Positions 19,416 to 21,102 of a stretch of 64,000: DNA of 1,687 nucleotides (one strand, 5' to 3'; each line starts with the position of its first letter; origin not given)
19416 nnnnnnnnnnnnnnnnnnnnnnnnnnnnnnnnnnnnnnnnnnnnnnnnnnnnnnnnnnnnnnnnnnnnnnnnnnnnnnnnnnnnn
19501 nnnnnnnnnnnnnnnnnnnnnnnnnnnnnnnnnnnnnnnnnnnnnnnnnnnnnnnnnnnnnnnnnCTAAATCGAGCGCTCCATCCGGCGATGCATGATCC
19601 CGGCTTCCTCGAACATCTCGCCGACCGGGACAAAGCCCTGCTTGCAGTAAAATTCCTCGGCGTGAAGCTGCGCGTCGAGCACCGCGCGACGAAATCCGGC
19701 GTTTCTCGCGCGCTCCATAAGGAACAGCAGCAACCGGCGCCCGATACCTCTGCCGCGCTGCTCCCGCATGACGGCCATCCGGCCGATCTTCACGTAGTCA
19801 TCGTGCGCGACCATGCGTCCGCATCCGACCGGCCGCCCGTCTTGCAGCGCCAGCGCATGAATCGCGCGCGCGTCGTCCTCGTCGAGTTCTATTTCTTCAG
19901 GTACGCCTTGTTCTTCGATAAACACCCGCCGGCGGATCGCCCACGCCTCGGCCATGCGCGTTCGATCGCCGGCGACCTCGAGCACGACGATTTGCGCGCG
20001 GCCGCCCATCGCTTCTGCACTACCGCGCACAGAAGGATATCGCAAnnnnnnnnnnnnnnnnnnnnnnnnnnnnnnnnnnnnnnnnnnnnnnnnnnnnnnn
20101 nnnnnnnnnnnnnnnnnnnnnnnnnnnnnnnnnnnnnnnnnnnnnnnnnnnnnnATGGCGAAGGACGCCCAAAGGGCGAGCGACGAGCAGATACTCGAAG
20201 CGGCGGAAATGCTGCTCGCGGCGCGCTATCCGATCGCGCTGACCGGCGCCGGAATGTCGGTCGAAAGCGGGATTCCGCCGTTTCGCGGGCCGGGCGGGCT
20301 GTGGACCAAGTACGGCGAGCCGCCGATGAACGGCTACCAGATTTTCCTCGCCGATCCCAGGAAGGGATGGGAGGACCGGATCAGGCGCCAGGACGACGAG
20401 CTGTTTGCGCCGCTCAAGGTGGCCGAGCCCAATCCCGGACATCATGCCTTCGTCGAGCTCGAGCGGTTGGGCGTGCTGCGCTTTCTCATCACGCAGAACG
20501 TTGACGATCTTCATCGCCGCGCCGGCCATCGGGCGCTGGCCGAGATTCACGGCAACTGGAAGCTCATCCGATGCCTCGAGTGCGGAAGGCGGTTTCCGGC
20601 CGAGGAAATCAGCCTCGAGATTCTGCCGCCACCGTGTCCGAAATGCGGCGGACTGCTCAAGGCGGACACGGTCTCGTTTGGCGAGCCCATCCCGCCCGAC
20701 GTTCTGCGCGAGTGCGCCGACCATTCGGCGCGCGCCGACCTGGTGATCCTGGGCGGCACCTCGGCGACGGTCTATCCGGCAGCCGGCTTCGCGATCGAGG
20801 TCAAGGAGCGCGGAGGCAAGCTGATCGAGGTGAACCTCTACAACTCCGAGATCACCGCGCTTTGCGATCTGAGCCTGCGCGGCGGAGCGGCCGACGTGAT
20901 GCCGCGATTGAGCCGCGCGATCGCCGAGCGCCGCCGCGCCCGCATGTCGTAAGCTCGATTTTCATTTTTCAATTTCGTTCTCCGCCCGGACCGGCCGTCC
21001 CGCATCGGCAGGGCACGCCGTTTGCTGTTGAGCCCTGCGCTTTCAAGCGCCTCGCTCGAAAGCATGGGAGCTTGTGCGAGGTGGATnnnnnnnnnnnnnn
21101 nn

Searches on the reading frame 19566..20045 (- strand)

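Call 79: search_protein_families(library=pfam, proteins=[window:19566-20045:-], max_evalue=0.0001)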
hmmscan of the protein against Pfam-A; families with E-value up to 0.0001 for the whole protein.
window:19566-20045:- (159 aa): 3 families
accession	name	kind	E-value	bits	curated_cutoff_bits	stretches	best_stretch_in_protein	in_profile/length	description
PF13673.13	Acetyltransf_10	-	1.7e-18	67.3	23.6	1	41-158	12-127/128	Acetyltransferase (GNAT) domain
PF00583.31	Acetyltransf_1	-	1.3e-16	61.3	20.7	1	40-138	10-116/116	Acetyltransferase (GNAT) family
PF13508.13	Acetyltransf_7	-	3.7e-14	53.3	27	1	63-139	5-83/84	Acetyltransferase (GNAT) domain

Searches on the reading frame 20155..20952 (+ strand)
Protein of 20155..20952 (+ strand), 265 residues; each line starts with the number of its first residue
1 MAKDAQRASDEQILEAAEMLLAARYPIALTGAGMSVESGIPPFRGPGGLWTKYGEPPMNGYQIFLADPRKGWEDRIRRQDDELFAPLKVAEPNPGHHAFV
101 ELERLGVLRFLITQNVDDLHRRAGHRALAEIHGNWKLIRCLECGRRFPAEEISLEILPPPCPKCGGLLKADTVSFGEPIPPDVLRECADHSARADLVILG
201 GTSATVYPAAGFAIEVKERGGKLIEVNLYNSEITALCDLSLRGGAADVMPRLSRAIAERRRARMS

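Call 7: search_protein_families(library=pfam, proteins=[window:20155-20952:+])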
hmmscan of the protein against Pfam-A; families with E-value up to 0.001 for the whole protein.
window:20155-20952:+ (265 aa): 1 family
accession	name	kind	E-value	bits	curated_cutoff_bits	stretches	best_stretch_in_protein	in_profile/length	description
PF02146.23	SIR2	-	6.7e-40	137.4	24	1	31-208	1-180/180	Sir2 family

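Call 43: search_protein_families(library=ncbifam, proteins=[window:20155-20952:+], max_evalue=0.001)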
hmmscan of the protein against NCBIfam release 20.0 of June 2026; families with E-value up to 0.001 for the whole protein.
window:20155-20952:+ (265 aa): 7 families
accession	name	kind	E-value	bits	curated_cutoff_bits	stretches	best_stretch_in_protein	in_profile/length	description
NF040867.1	prot_deacyl_CobB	equivalog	5.8e-72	241.8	320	1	15-255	2-241/242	NAD-dependent protein deacetylase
NF001753.0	PRK00481.1-3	subfamily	1.8e-67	227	243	1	13-258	3-249/252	NAD-dependent protein deacylase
NF010736.0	PRK14138.1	equivalog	4.8e-48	163.5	395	1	17-241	5-226/244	NAD-dependent deacetylase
NF001752.0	PRK00481.1-1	equivalog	4.7e-41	140.9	221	1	12-230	3-217/242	NAD-dependent protein deacylase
NF003738.0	PRK05333.1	equivalog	3e-37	128.1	305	2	25-153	28-151/295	NAD-dependent protein deacetylase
NF001754.0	PRK00481.1-4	equivalog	1e-33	116.5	252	1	11-253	3-241/244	NAD-dependent protein deacylase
NF001755.0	PRK00481.1-5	equivalog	1.6e-29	102.8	318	1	25-256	42-269/278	Sir2 family NAD+-dependent deacetylase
